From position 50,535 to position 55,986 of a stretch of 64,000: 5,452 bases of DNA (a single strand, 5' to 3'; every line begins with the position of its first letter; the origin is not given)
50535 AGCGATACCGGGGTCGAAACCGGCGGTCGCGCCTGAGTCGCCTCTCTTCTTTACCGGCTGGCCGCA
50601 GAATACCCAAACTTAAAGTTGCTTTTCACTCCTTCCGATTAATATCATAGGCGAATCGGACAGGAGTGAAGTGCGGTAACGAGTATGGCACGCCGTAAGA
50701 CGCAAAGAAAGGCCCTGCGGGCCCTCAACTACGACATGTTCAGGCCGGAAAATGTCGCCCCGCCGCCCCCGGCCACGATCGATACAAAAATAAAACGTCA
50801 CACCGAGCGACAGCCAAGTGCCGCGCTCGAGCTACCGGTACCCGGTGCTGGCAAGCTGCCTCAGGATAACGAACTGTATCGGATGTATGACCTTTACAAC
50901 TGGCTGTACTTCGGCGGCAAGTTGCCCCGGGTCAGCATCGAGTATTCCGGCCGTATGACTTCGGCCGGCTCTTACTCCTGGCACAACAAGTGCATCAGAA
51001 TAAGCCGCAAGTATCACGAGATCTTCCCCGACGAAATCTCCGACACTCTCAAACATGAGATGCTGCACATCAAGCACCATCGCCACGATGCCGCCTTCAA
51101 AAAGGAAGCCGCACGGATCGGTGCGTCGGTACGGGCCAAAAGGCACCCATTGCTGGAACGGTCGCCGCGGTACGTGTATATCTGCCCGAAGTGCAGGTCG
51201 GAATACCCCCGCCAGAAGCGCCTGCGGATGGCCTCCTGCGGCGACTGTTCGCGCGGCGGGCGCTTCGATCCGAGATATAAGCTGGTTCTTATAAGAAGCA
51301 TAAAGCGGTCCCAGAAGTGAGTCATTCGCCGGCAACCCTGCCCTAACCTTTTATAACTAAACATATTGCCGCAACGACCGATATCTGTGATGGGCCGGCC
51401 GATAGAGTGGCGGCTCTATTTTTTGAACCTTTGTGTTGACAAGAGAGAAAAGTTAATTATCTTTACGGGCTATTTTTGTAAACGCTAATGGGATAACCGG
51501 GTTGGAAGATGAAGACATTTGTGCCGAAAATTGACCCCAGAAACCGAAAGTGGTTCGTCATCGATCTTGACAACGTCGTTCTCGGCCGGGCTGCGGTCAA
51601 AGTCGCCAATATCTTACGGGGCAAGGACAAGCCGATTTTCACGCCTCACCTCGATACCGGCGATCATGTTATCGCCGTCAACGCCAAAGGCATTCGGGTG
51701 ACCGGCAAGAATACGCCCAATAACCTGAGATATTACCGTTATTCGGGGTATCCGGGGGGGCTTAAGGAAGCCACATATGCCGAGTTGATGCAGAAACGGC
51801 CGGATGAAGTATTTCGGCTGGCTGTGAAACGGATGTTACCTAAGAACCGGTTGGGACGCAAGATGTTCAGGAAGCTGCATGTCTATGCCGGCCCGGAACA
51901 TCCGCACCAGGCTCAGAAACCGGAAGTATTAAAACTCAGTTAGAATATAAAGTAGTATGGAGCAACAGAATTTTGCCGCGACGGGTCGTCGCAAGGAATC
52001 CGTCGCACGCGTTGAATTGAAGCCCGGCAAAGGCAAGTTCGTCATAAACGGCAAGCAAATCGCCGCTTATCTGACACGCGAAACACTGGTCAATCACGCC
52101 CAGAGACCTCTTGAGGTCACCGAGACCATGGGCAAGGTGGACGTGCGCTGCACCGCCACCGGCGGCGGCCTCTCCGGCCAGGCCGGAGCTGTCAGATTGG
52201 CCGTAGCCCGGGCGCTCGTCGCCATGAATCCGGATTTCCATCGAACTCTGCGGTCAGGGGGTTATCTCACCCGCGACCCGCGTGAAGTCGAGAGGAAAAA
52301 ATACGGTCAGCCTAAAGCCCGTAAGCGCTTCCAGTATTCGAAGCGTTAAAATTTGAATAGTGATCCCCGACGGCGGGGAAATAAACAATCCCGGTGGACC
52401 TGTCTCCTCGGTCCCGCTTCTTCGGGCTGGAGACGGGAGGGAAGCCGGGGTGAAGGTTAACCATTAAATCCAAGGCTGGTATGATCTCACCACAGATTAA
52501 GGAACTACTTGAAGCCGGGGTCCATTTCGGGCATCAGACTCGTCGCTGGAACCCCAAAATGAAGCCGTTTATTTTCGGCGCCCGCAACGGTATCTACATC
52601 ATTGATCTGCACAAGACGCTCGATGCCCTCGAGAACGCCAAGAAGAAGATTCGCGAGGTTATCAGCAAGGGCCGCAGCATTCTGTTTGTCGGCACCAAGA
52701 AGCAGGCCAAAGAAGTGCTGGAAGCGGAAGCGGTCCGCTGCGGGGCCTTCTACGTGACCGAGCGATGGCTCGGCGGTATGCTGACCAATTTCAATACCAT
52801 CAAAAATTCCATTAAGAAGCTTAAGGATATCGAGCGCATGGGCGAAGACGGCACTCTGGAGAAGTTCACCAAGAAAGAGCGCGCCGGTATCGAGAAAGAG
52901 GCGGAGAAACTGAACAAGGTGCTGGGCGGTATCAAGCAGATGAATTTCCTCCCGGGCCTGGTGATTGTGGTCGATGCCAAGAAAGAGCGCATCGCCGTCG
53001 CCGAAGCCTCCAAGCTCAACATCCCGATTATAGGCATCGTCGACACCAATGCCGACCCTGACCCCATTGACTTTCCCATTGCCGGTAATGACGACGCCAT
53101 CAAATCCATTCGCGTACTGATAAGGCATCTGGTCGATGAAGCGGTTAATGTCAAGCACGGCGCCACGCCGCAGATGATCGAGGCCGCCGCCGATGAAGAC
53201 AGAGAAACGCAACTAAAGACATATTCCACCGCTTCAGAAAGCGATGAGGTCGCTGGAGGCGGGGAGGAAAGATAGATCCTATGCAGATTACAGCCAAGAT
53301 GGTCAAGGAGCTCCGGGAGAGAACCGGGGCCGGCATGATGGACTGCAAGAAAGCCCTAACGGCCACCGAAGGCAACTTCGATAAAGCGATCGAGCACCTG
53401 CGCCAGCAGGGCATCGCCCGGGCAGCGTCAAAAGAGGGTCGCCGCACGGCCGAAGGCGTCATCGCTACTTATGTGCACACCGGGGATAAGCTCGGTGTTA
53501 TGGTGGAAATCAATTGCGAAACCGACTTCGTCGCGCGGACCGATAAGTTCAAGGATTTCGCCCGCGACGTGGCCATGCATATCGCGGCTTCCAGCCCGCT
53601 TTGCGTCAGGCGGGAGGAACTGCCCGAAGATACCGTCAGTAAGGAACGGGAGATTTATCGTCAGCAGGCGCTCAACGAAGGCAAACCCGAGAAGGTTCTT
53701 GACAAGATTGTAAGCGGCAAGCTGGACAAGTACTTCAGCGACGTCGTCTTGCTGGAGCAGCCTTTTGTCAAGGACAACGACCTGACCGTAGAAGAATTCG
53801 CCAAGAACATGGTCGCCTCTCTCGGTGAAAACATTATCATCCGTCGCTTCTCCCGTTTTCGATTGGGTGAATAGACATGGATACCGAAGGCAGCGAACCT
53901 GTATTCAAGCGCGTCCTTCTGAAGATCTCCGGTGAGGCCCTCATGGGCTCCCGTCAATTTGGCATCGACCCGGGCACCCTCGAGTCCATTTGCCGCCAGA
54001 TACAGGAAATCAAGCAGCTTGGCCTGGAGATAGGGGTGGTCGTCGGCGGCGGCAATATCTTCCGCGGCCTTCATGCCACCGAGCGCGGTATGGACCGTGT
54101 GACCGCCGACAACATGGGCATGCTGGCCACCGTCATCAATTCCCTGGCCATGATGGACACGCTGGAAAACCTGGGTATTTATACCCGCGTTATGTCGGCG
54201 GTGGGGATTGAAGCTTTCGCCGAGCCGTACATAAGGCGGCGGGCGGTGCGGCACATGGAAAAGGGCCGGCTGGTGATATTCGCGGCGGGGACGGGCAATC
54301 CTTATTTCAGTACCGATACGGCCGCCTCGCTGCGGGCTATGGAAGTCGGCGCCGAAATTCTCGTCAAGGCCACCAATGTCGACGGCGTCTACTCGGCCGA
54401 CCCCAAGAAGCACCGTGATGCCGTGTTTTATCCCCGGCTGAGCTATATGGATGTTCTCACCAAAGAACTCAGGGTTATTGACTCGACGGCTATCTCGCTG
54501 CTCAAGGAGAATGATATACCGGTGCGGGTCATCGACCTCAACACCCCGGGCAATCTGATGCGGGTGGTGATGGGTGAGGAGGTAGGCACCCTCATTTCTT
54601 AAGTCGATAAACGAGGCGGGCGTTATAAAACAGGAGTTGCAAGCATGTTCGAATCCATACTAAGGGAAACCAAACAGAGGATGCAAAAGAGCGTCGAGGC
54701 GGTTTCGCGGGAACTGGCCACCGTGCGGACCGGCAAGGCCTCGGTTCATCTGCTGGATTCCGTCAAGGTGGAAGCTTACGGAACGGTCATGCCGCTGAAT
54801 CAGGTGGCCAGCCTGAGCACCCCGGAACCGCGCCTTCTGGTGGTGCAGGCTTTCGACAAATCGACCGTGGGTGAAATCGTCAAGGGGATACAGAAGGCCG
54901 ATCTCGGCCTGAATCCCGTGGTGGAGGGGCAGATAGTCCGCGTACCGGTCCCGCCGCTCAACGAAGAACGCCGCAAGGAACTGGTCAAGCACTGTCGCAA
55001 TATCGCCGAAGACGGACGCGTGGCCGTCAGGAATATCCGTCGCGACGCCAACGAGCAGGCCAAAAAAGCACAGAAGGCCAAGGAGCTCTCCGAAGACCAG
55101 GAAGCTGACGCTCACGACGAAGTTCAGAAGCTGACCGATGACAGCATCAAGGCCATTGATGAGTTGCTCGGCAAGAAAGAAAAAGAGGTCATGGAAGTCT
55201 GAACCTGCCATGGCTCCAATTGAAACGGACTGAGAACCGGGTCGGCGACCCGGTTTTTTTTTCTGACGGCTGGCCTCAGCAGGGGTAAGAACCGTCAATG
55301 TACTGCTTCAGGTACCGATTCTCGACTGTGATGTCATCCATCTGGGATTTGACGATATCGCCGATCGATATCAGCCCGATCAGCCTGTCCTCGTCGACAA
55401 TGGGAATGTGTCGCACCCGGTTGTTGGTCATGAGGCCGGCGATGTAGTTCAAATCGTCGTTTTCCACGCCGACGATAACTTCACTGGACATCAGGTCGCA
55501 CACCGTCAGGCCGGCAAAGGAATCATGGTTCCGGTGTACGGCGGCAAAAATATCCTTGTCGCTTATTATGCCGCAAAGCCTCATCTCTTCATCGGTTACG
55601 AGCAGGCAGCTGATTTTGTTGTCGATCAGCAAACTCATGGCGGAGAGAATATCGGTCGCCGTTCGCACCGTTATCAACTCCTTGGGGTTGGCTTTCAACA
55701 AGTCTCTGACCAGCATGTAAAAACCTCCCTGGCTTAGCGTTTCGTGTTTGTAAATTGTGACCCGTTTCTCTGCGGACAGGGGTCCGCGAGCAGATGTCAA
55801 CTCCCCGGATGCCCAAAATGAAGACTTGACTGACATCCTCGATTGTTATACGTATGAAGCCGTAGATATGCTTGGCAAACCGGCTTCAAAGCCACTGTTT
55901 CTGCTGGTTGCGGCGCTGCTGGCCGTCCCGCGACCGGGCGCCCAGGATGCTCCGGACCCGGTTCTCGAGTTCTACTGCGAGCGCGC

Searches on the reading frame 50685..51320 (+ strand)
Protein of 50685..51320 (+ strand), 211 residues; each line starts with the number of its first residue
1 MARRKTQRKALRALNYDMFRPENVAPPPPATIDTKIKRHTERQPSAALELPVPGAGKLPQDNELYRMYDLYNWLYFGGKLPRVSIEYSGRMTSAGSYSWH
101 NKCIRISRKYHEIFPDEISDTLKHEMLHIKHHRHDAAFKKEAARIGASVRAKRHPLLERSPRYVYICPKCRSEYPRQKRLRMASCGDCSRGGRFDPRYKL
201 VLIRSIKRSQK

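Call 33: search_protein_families(library=pfam, proteins=[window:50685-51320:+], max_evalue=0.001)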
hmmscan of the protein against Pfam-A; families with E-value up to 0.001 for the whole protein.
window:50685-51320:+ (211 aa): 2 families
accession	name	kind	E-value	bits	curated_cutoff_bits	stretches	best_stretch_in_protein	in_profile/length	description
PF10263.15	SprT-like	-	2.7e-10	40.5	25.6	1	65-148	2-98/108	SprT-like family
PF17283.8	Zn_ribbon_SprT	-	8.5e-05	23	28.1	1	161-189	1-31/38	SprT-like zinc ribbon domain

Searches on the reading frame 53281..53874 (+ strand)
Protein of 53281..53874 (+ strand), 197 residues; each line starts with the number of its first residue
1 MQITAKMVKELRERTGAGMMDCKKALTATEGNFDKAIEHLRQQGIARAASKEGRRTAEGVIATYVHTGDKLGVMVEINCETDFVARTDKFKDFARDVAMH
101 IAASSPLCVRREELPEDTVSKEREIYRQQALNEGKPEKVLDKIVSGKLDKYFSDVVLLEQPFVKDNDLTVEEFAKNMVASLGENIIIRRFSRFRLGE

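Call 33: search_protein_families(library=pfam, proteins=[window:53281-53874:+], max_evalue=0.001)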
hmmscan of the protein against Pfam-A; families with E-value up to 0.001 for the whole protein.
window:53281-53874:+ (197 aa): 2 families
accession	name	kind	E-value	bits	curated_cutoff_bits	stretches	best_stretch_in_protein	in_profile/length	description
PF00889.24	EF_TS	-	3e-42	145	27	1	46-197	70-204/204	Elongation factor TS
PF25025.1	EF-Ts_N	-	0.00011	22.6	33.2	1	6-44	15-54/60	Elongation factor Ts, mitochondrial, N-terminal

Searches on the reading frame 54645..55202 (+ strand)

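Call 33: search_protein_families(library=pfam, proteins=[window:54645-55202:+], max_evalue=0.001)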
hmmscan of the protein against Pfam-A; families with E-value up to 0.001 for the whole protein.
window:54645-55202:+ (185 aa): 2 families
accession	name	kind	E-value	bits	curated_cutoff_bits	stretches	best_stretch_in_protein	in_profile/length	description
PF01765.24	RRF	-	9.9e-64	214.5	29.7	1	21-183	2-164/164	Ribosome recycling factor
PF00244.26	14-3-3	-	2.7e-05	24.3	33.2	1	103-179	26-103/223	14-3-3 protein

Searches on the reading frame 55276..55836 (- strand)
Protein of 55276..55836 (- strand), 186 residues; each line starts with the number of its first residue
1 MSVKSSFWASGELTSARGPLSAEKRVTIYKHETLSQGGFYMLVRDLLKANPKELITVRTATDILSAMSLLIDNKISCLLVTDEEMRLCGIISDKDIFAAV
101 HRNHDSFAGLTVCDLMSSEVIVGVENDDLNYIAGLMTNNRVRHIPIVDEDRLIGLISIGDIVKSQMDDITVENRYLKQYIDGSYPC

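Call 33: search_protein_families(library=pfam, proteins=[window:55276-55836:-], max_evalue=0.001)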
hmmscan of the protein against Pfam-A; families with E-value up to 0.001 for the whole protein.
window:55276-55836:- (186 aa): 1 family
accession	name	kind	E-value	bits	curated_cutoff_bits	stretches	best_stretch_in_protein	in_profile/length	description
PF00571.33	CBS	-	6.1e-22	78.1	24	2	112-164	1-54/57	CBS domain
